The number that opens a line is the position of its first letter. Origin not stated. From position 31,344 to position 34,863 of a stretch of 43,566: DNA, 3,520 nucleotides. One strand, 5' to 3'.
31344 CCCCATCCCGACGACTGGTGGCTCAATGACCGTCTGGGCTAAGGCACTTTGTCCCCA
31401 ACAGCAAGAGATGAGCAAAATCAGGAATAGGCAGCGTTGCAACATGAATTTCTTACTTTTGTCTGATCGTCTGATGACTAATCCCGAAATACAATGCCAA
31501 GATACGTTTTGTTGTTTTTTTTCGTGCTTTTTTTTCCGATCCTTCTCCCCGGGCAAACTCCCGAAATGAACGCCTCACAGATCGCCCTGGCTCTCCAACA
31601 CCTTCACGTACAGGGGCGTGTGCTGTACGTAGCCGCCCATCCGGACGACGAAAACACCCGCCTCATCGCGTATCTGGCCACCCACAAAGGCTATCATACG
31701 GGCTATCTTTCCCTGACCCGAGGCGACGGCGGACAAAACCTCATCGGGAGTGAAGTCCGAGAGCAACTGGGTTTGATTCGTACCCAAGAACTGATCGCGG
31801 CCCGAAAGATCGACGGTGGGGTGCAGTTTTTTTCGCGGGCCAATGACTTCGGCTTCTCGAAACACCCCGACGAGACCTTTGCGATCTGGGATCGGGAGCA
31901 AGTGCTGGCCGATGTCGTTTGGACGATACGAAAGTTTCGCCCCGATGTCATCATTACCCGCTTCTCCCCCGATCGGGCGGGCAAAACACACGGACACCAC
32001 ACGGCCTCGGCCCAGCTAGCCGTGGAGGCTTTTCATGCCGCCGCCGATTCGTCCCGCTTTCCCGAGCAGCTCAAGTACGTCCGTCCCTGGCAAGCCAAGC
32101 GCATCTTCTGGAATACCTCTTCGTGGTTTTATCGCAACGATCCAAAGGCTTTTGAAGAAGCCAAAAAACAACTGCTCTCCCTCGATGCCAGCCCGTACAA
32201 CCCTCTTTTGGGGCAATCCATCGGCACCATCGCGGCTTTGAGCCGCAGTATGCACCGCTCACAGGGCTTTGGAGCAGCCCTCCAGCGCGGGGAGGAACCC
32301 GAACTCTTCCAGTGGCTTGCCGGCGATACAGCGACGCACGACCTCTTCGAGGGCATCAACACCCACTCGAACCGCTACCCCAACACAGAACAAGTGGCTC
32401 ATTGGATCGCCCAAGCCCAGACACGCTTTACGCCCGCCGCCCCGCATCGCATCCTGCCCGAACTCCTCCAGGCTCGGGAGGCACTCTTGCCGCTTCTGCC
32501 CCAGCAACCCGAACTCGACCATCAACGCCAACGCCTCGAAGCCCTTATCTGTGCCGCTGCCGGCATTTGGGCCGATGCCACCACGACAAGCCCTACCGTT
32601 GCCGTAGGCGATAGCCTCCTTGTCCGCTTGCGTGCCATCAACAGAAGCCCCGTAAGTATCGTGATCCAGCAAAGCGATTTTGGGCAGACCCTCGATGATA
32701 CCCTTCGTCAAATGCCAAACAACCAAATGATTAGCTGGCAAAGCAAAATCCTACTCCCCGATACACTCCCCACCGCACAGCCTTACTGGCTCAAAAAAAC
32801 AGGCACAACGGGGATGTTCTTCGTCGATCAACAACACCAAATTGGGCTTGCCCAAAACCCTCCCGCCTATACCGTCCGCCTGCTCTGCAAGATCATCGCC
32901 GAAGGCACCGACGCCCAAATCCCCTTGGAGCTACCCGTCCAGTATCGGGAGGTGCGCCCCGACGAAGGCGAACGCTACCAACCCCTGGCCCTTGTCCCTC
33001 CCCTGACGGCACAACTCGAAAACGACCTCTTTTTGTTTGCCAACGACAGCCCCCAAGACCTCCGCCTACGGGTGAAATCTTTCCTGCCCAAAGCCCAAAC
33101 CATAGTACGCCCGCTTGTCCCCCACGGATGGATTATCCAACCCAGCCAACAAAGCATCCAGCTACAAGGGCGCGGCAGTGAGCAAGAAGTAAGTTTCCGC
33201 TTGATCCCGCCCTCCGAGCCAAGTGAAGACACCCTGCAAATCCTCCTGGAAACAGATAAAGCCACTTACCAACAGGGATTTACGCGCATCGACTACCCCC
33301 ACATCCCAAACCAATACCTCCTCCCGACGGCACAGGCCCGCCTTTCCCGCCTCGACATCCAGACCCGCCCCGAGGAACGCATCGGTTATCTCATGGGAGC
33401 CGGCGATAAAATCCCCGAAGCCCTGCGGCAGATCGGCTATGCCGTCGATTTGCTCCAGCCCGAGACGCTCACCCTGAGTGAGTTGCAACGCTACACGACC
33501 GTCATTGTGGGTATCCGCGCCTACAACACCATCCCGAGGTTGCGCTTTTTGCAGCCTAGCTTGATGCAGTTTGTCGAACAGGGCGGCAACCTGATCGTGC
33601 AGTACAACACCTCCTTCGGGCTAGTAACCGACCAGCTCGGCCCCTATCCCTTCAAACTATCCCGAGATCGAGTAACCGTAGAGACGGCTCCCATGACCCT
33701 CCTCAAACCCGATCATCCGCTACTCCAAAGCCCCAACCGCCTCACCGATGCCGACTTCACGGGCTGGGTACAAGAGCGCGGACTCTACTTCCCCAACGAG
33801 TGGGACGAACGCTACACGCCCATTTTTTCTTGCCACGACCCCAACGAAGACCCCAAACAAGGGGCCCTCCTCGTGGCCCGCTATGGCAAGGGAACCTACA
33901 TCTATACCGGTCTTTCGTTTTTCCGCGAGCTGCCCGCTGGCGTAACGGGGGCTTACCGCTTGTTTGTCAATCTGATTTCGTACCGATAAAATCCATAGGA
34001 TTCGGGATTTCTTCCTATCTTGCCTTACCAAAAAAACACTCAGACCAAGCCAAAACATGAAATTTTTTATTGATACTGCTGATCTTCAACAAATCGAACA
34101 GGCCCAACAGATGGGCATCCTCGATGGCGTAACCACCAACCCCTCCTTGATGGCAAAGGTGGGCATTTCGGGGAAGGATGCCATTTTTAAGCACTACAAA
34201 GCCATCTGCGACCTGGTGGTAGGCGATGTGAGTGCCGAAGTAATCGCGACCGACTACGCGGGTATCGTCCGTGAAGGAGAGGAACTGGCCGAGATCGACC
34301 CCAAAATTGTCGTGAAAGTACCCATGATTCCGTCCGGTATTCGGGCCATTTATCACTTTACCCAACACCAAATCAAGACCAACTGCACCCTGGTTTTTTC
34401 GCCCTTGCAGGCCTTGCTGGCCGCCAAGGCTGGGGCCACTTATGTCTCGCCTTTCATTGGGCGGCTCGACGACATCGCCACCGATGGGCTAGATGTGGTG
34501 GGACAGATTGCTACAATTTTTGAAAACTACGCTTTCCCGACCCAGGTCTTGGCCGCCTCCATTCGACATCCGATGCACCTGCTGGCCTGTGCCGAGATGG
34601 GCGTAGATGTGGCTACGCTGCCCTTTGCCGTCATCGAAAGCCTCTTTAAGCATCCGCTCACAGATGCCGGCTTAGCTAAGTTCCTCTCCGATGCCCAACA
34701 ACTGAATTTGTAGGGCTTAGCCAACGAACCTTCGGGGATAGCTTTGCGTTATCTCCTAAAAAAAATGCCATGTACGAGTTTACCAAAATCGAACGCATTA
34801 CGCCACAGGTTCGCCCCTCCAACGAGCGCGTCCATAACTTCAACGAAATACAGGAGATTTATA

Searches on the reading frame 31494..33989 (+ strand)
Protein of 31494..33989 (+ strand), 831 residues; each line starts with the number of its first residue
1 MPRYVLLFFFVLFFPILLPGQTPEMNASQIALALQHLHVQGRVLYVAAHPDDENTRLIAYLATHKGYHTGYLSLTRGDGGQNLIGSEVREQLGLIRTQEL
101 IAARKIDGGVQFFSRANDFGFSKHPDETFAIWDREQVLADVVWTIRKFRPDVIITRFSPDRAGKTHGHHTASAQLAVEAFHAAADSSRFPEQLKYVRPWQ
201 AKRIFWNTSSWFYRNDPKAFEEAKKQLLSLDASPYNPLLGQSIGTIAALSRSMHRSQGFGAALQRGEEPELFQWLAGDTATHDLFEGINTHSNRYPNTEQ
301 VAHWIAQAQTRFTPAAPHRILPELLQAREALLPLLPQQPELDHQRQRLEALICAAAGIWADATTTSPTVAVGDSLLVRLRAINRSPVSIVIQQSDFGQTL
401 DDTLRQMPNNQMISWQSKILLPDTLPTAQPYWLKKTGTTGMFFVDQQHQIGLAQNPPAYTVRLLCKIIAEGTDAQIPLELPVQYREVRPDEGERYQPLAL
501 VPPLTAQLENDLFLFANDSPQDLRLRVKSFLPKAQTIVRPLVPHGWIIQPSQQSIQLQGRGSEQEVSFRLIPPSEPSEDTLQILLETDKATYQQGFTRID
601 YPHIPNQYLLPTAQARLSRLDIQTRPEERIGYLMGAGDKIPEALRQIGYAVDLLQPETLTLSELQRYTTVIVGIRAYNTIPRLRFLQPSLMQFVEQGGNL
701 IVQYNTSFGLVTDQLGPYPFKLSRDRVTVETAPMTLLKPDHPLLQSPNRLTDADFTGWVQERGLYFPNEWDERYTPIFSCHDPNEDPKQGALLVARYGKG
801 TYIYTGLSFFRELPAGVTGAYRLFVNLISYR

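Call 6: search_protein_families(library=pfam, proteins=[window:31494-33989:+])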
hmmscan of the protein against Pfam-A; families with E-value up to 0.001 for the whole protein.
window:31494-33989:+ (831 aa): 1 family
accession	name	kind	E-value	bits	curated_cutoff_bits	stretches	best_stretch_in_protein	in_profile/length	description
PF02585.22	PIG-L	-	4.9e-18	66.3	28.2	1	44-179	1-128/129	GlcNAc-PI de-N-acetylase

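Call 7: search_protein_families(library=ncbifam, proteins=[window:31494-33989:+])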
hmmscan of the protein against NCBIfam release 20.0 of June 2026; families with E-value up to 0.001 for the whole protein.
window:31494-33989:+ (831 aa): 4 families
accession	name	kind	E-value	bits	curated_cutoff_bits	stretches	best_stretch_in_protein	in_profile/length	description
TIGR03446.1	mycothiol_Mca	equivalog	1.7e-18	67.2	277.15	1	42-223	2-188/283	mycothiol conjugate amidase Mca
TIGR04000.1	thiol_BshB2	equivalog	2.6e-08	33.8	195.25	1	43-188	3-142/217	bacillithiol biosynthesis deacetylase BshB2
TIGR03445.1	mycothiol_MshB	equivalog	6.8e-08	32.7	224.35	1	44-209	1-175/284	N-acetyl-1-D-myo-inositol-2-amino-2-deoxy-alpha-D-glucopyranoside deacetylase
TIGR04001.1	thiol_BshB1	equivalog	1.4e-07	31.5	182.5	1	43-205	4-145/226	bacillithiol biosynthesis deacetylase BshB1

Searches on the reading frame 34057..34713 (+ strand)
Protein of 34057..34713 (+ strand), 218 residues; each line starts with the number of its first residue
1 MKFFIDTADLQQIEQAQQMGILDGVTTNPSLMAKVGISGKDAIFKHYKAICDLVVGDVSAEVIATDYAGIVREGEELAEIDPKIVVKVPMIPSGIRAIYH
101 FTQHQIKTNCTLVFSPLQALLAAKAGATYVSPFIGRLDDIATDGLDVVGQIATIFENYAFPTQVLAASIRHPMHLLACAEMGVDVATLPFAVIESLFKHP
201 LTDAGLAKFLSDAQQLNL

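Call 6: search_protein_families(library=pfam, proteins=[window:34057-34713:+])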
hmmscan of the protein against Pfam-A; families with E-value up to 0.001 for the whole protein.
window:34057-34713:+ (218 aa): 1 family
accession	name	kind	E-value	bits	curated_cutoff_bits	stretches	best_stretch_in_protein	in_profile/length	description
PF00923.25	TAL_FSA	-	7.4e-56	190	27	1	3-205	1-241/285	Transaldolase/Fructose-6-phosphate aldolase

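Call 7: search_protein_families(library=ncbifam, proteins=[window:34057-34713:+])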
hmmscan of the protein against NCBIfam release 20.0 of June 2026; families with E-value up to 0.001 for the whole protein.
window:34057-34713:+ (218 aa): 11 families
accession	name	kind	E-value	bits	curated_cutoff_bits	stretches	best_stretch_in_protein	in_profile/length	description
TIGR00875.1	fsa_talC_mipB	equivalog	4.5e-80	268.1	245.95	1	1-214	1-210/213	fructose-6-phosphate aldolase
NF009296.0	PRK12653.1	subfamily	1.4e-44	152.5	306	1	1-214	1-212/220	fructose-6-phosphate aldolase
NF009299.0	PRK12656.1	equivalog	3.1e-31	108.6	214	1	1-214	1-214/222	fructose-6-phosphate aldolase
TIGR02134.1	transald_staph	equivalog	3.7e-20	72.6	281.95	1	2-196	7-206/236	transaldolase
TIGR00874.1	talAB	equivalog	5e-18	65.5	396.2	1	82-198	125-252/317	transaldolase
NF009001.0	PRK12346.1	subfamily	2.4e-12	47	439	1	83-196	127-251/316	transaldolase A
NF008965.0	PRK12309.1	equivalog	9.5e-12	44.6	550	1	81-197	130-257/392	transaldolase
NF002881.0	PRK03343.1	subfamily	1.6e-07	30.7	367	1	53-125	102-179/370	transaldolase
NF003026.0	PRK03903.1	equivalog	2.1e-06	27.1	344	1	65-124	104-165/323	transaldolase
TIGR00876.1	tal_mycobact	equivalog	3.1e-06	26.8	233.75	1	54-119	92-162/350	transaldolase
NF007080.0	PRK09533.1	equivalog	0.00018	19.5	712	1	58-116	107-170/949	bifunctional transaldolase/phosoglucose isomerase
